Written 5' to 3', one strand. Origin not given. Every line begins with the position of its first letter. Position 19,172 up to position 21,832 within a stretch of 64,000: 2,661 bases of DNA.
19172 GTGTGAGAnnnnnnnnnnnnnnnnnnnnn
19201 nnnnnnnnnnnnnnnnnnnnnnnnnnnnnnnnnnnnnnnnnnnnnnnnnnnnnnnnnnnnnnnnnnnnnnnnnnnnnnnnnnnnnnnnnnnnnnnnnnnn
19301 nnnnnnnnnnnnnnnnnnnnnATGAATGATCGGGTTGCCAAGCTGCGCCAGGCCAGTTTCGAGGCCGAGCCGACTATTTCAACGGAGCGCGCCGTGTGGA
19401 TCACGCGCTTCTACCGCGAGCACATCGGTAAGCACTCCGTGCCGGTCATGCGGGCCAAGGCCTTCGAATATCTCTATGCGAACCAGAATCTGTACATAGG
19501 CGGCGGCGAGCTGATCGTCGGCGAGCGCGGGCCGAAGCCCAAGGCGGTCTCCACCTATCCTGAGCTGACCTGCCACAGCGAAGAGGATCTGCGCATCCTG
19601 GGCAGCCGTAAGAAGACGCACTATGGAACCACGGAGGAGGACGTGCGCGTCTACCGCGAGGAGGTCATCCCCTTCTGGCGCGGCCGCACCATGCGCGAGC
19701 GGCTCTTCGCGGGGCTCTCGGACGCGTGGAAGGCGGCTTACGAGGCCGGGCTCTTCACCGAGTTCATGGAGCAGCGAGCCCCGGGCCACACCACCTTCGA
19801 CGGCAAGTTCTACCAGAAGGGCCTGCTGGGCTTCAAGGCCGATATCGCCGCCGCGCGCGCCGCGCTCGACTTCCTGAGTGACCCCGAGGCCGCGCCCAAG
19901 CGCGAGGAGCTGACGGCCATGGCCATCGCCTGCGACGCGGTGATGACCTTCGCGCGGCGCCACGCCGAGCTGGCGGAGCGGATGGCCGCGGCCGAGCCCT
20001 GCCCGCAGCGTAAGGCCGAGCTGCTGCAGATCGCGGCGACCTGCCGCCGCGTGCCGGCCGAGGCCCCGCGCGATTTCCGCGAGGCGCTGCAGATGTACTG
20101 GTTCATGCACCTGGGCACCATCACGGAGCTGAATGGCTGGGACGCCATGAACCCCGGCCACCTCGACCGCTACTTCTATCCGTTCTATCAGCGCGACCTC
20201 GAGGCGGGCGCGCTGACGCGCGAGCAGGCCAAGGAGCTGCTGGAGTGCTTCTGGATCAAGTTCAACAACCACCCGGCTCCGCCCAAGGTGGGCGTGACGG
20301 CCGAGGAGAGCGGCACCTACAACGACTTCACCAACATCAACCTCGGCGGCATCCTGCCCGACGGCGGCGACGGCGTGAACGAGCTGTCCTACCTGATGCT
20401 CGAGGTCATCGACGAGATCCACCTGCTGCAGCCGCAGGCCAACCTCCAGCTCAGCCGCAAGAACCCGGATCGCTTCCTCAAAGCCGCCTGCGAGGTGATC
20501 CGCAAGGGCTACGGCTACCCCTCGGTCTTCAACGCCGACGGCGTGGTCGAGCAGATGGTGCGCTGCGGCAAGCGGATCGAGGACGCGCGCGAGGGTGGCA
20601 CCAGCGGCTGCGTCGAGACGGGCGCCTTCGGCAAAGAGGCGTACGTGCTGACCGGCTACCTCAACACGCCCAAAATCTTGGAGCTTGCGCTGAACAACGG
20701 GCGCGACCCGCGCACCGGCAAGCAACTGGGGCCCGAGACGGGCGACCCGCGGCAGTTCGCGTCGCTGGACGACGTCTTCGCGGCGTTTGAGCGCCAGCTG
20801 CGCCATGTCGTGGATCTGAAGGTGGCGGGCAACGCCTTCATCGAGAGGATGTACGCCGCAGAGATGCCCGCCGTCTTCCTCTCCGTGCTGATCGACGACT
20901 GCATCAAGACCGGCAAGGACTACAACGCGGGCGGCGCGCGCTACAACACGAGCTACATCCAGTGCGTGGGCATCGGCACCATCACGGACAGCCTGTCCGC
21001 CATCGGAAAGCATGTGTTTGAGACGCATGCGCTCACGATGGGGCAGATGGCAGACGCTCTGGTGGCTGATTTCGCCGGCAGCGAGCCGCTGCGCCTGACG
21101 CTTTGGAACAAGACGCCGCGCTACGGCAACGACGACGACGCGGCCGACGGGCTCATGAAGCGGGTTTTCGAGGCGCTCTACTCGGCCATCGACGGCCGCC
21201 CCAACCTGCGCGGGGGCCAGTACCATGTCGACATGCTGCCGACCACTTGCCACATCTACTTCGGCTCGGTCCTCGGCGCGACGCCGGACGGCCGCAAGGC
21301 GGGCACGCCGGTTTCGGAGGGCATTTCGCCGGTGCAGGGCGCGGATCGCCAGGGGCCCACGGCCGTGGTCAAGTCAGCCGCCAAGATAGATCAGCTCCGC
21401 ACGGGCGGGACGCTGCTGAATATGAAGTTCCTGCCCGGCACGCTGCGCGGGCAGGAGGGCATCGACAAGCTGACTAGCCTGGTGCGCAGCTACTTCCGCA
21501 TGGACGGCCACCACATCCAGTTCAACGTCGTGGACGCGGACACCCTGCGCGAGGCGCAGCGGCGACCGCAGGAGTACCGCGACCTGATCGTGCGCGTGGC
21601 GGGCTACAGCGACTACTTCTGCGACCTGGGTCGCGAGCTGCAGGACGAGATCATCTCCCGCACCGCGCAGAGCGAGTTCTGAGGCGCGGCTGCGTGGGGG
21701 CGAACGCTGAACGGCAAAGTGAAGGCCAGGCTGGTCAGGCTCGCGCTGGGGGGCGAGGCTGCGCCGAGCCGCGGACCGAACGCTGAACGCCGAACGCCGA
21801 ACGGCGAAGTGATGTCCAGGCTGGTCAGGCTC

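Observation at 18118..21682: Activase-first glycyl radical enzyme pair of the 1,2-eliminase class, with unknown substrate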

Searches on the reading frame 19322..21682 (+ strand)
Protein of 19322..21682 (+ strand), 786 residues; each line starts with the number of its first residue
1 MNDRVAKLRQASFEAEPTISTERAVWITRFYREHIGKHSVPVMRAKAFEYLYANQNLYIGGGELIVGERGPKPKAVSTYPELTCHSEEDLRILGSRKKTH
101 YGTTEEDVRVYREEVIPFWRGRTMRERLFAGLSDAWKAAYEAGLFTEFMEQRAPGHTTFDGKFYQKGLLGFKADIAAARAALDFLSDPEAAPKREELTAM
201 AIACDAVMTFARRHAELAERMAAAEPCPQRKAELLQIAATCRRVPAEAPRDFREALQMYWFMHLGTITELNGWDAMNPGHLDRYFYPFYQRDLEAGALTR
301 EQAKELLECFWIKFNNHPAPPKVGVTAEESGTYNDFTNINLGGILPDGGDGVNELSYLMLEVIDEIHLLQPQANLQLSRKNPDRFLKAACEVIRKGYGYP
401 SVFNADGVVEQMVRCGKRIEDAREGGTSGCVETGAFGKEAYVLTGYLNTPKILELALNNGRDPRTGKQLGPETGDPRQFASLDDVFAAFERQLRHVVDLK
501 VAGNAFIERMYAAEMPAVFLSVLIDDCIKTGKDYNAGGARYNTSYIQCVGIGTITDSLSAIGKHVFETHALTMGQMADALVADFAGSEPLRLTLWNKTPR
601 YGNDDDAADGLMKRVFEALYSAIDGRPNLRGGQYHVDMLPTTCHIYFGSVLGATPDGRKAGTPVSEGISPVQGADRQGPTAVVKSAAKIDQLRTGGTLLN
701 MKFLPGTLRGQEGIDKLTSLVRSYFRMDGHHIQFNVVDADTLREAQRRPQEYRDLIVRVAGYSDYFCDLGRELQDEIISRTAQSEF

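Call 6: search_protein_families(library=ncbifam, proteins=[window:19322-21682:+], max_evalue=0.00001)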
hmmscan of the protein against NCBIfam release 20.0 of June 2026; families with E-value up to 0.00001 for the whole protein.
window:19322-21682:+ (786 aa): 12 families
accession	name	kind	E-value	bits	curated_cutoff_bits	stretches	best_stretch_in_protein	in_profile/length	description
NF043068.1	glycl_HYPD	equivalog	0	1227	1100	1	2-784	1-783/784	trans-4-hydroxy-L-proline dehydratase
TIGR01774.1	PFL2-3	subfamily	1.9e-199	664.7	678.2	1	1-782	2-783/786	formate C-acetyltransferase/glycerol dehydratase family glycyl radical enzyme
NF048011.1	SfplDhtHpsGDes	equivalog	7.4e-169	563.7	1000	1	3-783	24-819/821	(2S)-3-sulfopropanediol dehydratase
NF048009.1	SfplDhtHpfGKleb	equivalog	7.7e-151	503.9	1000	1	4-782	27-821/824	(2S)-3-sulfopropanediol dehydratase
NF007437.0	PRK09983.1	equivalog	1.6e-149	499.4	1109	1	1-783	1-763/765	formate C-acetyltransferase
TIGR04394.1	choline_CutC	equivalog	4.7e-149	498.4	1050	1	2-785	2-788/789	choline trimethylamine-lyase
NF033718.1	indole_decarb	equivalog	1.2e-120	404.2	1100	2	197-584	257-644/868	indoleacetate decarboxylase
NF033715.1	glycyl_HPDL_Lrg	equivalog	1.3e-110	370.7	1150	2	198-584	273-678/901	4-hydroxyphenylacetate decarboxylase large subunit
TIGR01255.1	pyr_form_ly_1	equivalog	6e-36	124.2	994.2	1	251-783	235-741/744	formate C-acetyltransferase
NF038360.1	rad_fix_GrcA3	exception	1.1e-17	63.8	158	1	711-783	3-75/78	autonomous glycyl radical cofactor GrcA3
NF008341.1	PRK11127.1-1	equivalog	5.3e-11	42.4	145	1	730-782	24-76/80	autonomous glycyl radical cofactor GrcA2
TIGR04365.1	spare_glycyl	equivalog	1.1e-08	35.4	170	1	728-782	68-122/126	autonomous glycyl radical cofactor GrcA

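Call 7: search_protein_families(library=pfam, proteins=[window:19322-21682:+])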
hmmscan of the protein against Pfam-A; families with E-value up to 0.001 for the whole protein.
window:19322-21682:+ (786 aa): 2 families
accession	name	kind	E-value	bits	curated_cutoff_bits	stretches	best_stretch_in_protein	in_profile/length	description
PF02901.20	PFL-like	-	1.5e-227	757.7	24.3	1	1-648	1-647/647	Pyruvate formate lyase-like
PF01228.26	Gly_radical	-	2.9e-36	124.7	22.2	1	664-767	1-106/106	Glycine radical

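Call 8: search_solved_structures(query=window:19322-21682:+, max_evalue=0.00001)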
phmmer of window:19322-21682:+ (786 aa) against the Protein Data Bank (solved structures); distinct sequences matched with E-value up to 0.00001: 37.
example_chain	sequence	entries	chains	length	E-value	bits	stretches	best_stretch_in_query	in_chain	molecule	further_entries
6vxc_A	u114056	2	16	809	0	1035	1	3-784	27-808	Trans-4-hydroxy-L-proline dehydratase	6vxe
9f3w_A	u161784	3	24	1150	8.3e-158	530.2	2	3-785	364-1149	Choline trimethylamine-lyase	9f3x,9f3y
1r8w_A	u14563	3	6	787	5e-148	497.9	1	3-782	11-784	glycerol dehydratase | B12-independent glycerol dehydratase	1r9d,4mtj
9rco_A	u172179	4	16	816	1e-142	480.3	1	2-783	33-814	Glycyl radical protein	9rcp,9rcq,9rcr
6lon_B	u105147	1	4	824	1.1e-134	453.8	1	4-784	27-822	PFL2/glycerol dehydratase family glycyl radical enzyme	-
8iof_A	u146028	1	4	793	1.4e-134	453.4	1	22-782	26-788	Benzylsuccinate synthase alpha subunit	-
5fay_A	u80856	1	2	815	3e-134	452.3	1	4-782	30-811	Choline trimethylamine-lyase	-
9ht9_A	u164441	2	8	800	4.4e-134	451.8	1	4-782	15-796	Choline trimethylamine-lyase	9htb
9r0v_A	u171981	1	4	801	4.4e-134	451.8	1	4-782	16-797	Choline trimethylamine-lyase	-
6vue_A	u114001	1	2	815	4.7e-134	451.7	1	4-782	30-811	Choline trimethylamine-lyase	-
5faw_A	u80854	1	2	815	4.7e-134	451.7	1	4-782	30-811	Choline trimethylamine-lyase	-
5fau_A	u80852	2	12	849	5.4e-134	451.5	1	4-782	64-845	Choline trimethylamine-lyase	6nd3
5fav_A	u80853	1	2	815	1.2e-133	450.3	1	4-782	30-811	Choline trimethylamine-lyase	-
5kdp_A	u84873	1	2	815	3.1e-133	449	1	4-782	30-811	Choline trimethylamine-lyase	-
5i2a_A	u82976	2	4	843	3.6e-133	448.8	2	2-584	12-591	Diol-dehydratase | Diol dehydratase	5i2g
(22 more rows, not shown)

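Call 9: search_solved_structures(query=window:19322-21682:+, max_evalue=1e-200, show_alignments=1)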
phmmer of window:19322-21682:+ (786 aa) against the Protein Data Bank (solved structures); distinct sequences matched with E-value up to 1e-200: 1.
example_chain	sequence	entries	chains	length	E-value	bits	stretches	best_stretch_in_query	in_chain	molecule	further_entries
6vxc_A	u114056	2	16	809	0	1035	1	3-784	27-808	Trans-4-hydroxy-L-proline dehydratase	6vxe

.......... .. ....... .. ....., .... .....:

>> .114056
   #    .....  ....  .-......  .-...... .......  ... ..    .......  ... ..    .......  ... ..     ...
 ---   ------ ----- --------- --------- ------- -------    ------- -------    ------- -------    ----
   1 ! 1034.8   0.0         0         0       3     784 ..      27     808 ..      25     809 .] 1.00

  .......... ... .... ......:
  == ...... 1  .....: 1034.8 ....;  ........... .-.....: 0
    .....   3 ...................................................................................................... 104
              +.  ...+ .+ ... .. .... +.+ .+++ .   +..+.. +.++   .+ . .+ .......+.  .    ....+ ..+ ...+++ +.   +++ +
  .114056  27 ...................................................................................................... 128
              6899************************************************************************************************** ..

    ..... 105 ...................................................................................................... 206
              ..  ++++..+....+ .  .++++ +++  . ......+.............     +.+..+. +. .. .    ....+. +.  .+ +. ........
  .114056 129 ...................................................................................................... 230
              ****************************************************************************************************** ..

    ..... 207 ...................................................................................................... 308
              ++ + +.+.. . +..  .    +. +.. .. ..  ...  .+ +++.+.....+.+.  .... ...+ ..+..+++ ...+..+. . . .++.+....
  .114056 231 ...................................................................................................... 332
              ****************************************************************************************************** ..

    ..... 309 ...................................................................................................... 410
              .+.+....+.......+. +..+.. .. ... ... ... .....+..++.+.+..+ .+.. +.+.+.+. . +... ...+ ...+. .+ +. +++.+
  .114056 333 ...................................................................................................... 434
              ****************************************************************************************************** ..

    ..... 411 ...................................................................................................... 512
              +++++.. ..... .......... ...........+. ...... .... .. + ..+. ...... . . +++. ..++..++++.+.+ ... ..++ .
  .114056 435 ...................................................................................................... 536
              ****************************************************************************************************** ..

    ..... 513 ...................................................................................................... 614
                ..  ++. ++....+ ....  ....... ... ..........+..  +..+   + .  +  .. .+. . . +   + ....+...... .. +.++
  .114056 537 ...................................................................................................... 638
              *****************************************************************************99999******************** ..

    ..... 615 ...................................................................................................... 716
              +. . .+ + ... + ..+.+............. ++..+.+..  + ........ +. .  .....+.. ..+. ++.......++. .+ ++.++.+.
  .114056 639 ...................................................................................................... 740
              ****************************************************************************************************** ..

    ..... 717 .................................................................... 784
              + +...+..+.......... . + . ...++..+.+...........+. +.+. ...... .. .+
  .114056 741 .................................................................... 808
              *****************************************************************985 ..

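Call 17: find_related_loci(query=window:19322-21682:+, collection=genome_contigs, flank=10000)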
Query window:19322-21682:+ (786 aa) in genome_contigs; peptide patterns used: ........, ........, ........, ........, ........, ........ (x = any residue, [..] = any of these).
599 stretches matched a pattern (row limit reached: there are more); 587 encode a relative of the query (tblastn E <= 1e-3); the best 80 are kept; 80 distinct loci.
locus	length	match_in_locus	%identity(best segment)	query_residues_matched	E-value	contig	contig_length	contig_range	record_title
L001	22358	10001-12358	80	1-786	0e+0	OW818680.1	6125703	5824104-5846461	metagenome genome assembly, chromosome: 1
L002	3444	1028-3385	80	1-786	0e+0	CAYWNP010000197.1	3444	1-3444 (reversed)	MAG TPA_asm: uncultured Akkermansia sp. isolate SRP272421_co2_615 genome assembly, contig: NODE_120341_length_3444_cov_1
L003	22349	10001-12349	76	1-783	0e+0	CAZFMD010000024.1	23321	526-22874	MAG TPA_asm: uncultured Spirochaetaceae bacterium isolate binchicken_co334_238 genome assembly, contig: NODE_3634_length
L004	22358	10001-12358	76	1-786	0e+0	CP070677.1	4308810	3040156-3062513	MAG: Candidatus Latescibacterota bacterium isolate bin70 chromosome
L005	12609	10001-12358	76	1-786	0e+0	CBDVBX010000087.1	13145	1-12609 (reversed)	MAG TPA_asm: uncultured bacterium isolate SRR22302364_binner13_Refined_39 genome assembly, contig: ERZ25073603.1924, who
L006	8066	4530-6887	75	1-786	0e+0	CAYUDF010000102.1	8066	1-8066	MAG TPA_asm: uncultured bacterium isolate SRP155585_co2_3 genome assembly, contig: NODE_7503_length_8066_cov_5.360379, w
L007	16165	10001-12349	76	1-783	0e+0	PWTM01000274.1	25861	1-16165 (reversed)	MAG: PVC group bacterium isolate CSSed11_184 CS-Sed11-C1653, whole genome shotgun sequence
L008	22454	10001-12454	73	1-783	0e+0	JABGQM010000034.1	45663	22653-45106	MAG: Verrucomicrobia bacterium isolate co234_bin56 co234_bin56_Ctg34, whole genome shotgun sequence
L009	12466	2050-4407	73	1-786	0e+0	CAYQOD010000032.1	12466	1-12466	MAG TPA_asm: uncultured Thermodesulfobacteriota bacterium isolate binchicken_co252_14 genome assembly, contig: NODE_660_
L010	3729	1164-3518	77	1-785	0e+0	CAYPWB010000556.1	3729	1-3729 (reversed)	MAG TPA_asm: uncultured Planctomycetaceae bacterium isolate SRP332253_co1_62 genome assembly, contig: NODE_37615_length_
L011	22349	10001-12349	72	1-783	0e+0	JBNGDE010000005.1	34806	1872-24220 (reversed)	MAG: Thermovirgaceae bacterium isolate E05-019 bin17.fa-5, whole genome shotgun sequence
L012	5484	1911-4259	73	1-783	0e+0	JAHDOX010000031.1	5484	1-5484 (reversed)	MAG: Synergistales bacterium isolate SL3-B22.4 k141_63509, whole genome shotgun sequence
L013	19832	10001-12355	72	1-785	0e+0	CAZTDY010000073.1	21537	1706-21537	MAG TPA_asm: uncultured bacterium isolate binchicken_co142_298 genome assembly, contig: NODE_7107_length_21537_cov_26.80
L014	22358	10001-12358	72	1-786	0e+0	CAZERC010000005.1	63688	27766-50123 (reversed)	MAG TPA_asm: uncultured Synergistaceae bacterium isolate binchicken_co92_5 genome assembly, contig: NODE_88_length_63688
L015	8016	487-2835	67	1-783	0e+0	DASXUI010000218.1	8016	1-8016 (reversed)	MAG TPA_asm: Armatimonadota bacterium isolate SMAG_U4714 k141_86597, whole genome shotgun sequence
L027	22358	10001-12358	61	1-786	0e+0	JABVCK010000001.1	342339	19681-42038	MAG: Bacillota bacterium isolate Ch29 Scaffold0, whole genome shotgun sequence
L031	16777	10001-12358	59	1-786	0e+0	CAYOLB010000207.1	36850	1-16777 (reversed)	MAG TPA_asm: uncultured Atribacterota bacterium isolate SRP067234_co1_230 genome assembly, contig: k99_886225, whole gen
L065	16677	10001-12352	60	1-783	0e+0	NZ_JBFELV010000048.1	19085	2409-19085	MAG: Desulfosarcina sp. isolate Mix_mud02.2020.12.6 k141_2308257_length_19085_cov_11.0000, whole genome shotgun sequence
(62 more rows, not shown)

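Call 23: search_protein_families(library=pfam, proteins=[L001:12362-13693:+, L003:7116-8150:-, L003:3740-4828:+, L027:7416-8888:+, L065:13206-14174:+, L031:7749-8927:+, L004:8144-8896:-, L011:8307-9068:+, L065:12367-13071:+, L001:13696-15099:+], max_evalue=0.00001)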
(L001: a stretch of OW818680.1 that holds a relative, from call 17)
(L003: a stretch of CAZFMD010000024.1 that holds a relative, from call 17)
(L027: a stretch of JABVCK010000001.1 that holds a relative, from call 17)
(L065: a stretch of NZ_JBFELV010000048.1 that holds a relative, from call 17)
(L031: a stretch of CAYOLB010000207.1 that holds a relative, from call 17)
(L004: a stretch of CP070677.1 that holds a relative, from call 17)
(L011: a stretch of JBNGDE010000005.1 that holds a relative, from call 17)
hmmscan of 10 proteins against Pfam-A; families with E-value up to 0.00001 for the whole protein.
L001:12362-13693:+ (443 aa): 2 families
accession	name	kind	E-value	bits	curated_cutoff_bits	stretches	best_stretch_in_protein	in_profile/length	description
PF00557.29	Peptidase_M24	-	5.9e-39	134.4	23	1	200-417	3-208/208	Metallopeptidase family M24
PF05195.22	AMP_N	-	8e-11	42.2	24.6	1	15-121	1-111/121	Aminopeptidase P, N-terminal domain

L003:7116-8150:- (344 aa): 1 family
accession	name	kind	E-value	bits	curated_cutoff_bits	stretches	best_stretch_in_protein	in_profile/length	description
PF05544.16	Pro_racemase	-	2.4e-112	375.7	27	1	19-341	2-324/325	Proline racemase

L003:3740-4828:+ (362 aa): 2 families
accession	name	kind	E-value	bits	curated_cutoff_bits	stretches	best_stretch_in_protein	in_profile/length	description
PF00005.33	ABC_tran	-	7.9e-28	98.2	25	1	66-225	1-137/137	ABC transporter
PF08352.17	oligo_HPY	-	1.3e-20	73.9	27.1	1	276-340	1-65/65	Oligopeptide/dipeptide transporter, C-terminal region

L027:7416-8888:+ (490 aa): 10 families
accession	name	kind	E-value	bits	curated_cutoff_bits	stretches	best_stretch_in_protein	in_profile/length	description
PF00158.32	Sigma54_activat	-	2.6e-61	206.6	20.2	1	159-324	1-166/168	Sigma-54 interaction domain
PF25601.1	AAA_lid_14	-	1.3e-26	92.7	27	1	331-407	1-77/87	AAA+ ATPase lid domain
PF14532.12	Sigma54_activ_2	-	7.5e-21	75.3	25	1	160-330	1-138/138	Sigma-54 interaction domain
PF02954.25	HTH_8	-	1.6e-11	44.2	22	1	435-471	6-42/42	Bacterial regulatory protein, Fis family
PF07728.20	AAA_5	-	5.1e-10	39.9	22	1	182-314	1-133/139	AAA domain (dynein-related subfamily)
PF13426.13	PAS_9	-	4e-09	37.1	27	1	22-121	2-102/103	PAS domain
PF00989.32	PAS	-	6.7e-09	36.2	22.6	1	13-65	3-55/113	PAS fold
PF08448.16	PAS_4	-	2e-07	31.7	23.1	1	17-122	1-107/110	PAS fold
PF13188.13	PAS_8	-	8e-06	26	21.8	0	12-66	2-53/65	PAS domain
PF13191.12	AAA_16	-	9.1e-06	26.7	32.6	0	160-220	3-63/167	AAA ATPase domain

L065:13206-14174:+ (322 aa): 1 family
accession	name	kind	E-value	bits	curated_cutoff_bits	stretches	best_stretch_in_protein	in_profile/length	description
PF02423.21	OCD_Mu_crystall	-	1.6e-80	270.9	24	1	7-313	5-313/314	Ornithine cyclodeaminase/mu-crystallin family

L031:7749-8927:+ (392 aa): 4 families
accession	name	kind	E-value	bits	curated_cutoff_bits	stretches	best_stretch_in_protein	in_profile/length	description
PF00155.27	Aminotran_1_2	-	8.4e-80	269.1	19.7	1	35-386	2-361/361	Aminotransferase class I and II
PF01041.23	DegT_DnrJ_EryC1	-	1.3e-09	38.2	19.8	1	95-209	39-147/360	DegT/DnrJ/EryC1/StrS aminotransferase family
PF01053.26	Cys_Met_Meta_PP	-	2.6e-08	33.3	27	1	100-212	72-178/381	Cys/Met metabolism PLP-dependent enzyme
PF00266.25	Aminotran_5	-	1.1e-07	31.6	21.5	1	94-209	59-177/371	Aminotransferase class-V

L004:8144-8896:- (250 aa): 3 families
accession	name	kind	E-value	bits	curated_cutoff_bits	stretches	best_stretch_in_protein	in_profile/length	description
PF12833.13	HTH_18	-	2.7e-19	69.7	33.6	1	169-247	1-79/80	Helix-turn-helix domain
PF00165.29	HTH_AraC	-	1e-17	64.3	26.6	2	212-246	8-41/42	Bacterial regulatory helix-turn-helix proteins, AraC family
PF08448.16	PAS_4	-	1.7e-16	60.9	23.1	1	28-137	1-106/110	PAS fold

L011:8307-9068:+ (253 aa): 2 families
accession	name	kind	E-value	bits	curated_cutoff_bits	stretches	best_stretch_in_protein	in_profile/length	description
PF07729.17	FCD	-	1.8e-17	64.3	24.3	1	109-226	3-120/125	FCD domain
PF00392.27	GntR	-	6.2e-16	58.3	27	1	36-97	2-64/64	Bacterial regulatory proteins, gntR family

L065:12367-13071:+ (234 aa): 2 families
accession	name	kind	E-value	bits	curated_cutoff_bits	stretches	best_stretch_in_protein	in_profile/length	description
PF07729.17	FCD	-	1.6e-22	80.7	24.3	1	99-222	1-123/125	FCD domain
PF00392.27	GntR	-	3e-19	68.9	27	1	13-74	3-64/64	Bacterial regulatory proteins, gntR family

L001:13696-15099:+ (467 aa): 3 families
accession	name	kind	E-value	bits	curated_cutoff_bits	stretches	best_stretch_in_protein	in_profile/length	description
PF07690.21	MFS_1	-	5.6e-30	104.9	33.4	2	30-407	2-344/347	Major Facilitator Superfamily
PF13000.13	Acatn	-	1.1e-10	41.1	23.7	1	31-110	7-88/546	Acetyl-coenzyme A transporter 1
PF03092.22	BT1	-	3.1e-07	29.9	22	1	37-222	2-187/432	BT1 family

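Call 30: find_encoding_contigs(protein=window:19322-21682:+, flank=10000, max_places=6)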
Protein window:19322-21682:+ (786 aa): no gene with exactly this product is on record in the collection.

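Call 41: search_protein_families(library=ncbifam, proteins=[L001:12362-13693:+], max_evalue=0.001)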
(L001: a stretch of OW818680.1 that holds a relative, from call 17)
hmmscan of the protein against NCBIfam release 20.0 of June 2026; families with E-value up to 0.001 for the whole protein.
L001:12362-13693:+ (443 aa): 11 families
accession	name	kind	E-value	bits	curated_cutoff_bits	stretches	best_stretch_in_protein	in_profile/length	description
NF008131.0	PRK10879.1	equivalog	3e-51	174.6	465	1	174-439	156-433/438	Xaa-Pro aminopeptidase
NF040821.1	dipep_PepQ_Arch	equivalog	3e-23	82.4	630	1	165-424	96-339/346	Xaa-Pro dipeptidase PepQ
NF007310.0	PRK09795.1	equivalog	2.7e-19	69.2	393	1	181-426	117-351/361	aminopeptidase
NF038259.1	ectoine_DoeA_2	exception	7.7e-13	47.9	575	1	163-426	125-379/386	ectoine hydrolase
NF010133.0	PRK13607.1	equivalog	1e-11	44.3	339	1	184-381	154-353/443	Xaa-Pro dipeptidase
NF011720.0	PRK15173.1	subfamily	1.2e-07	31.1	420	1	175-327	99-249/343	peptidase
NF011173.0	PRK14575.1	equivalog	1.5e-07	30.7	850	1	175-328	162-313/406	putative peptidase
NF011174.0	PRK14576.1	subfamily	1.6e-06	27.3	487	1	172-422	158-393/405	putative endopeptidase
TIGR00500.1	met_pdase_I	equivalog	2.1e-06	27.4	171.35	1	192-418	4-223/247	type I methionyl aminopeptidase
NF043017.1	DimsulpropLyDddP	equivalog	0.00027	19.8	600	1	189-425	203-435/443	dimethylsulfonioproprionate lyase DddP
NF008970.0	PRK12318.1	equivalog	0.00097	18.5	267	0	196-407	48-253/291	methionyl aminopeptidase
